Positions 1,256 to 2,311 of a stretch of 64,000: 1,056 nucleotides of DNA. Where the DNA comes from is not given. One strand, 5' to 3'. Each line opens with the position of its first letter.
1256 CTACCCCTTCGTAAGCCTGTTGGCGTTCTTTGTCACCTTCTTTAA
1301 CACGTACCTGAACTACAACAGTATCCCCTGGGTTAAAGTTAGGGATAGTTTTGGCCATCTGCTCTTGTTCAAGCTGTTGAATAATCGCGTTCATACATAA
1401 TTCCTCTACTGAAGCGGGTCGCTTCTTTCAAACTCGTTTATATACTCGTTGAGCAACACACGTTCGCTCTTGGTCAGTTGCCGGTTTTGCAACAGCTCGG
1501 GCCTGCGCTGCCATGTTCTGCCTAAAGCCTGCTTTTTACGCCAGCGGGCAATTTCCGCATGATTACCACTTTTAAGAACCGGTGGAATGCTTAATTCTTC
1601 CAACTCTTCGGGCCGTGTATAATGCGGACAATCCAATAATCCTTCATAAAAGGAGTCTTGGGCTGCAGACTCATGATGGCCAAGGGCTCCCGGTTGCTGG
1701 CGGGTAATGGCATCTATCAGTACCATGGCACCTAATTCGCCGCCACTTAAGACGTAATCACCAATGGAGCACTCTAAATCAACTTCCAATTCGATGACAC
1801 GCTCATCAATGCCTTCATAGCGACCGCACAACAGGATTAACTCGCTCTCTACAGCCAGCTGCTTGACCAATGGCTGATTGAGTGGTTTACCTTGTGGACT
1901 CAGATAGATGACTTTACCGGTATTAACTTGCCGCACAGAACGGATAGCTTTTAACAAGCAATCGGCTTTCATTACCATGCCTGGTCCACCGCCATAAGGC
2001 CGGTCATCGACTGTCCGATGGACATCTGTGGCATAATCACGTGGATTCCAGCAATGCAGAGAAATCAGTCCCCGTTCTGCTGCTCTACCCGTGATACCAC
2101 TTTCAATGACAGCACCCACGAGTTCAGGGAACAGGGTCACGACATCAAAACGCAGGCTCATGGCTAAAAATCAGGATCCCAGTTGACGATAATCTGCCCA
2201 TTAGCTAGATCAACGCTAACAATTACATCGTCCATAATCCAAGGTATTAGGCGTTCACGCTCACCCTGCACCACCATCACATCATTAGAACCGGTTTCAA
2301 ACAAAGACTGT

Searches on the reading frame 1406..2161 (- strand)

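Call 75: search_protein_families(library=pfam, proteins=[window:1406-2161:-], max_evalue=0.00001)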
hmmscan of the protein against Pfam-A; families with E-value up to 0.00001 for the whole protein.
window:1406-2161:- (251 aa): 1 family
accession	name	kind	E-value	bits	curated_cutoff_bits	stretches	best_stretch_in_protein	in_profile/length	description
PF01746.26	tRNA_m1G_MT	-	2.1e-63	214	27.3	1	25-221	2-195/195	tRNA (Guanine-1)-methyltransferase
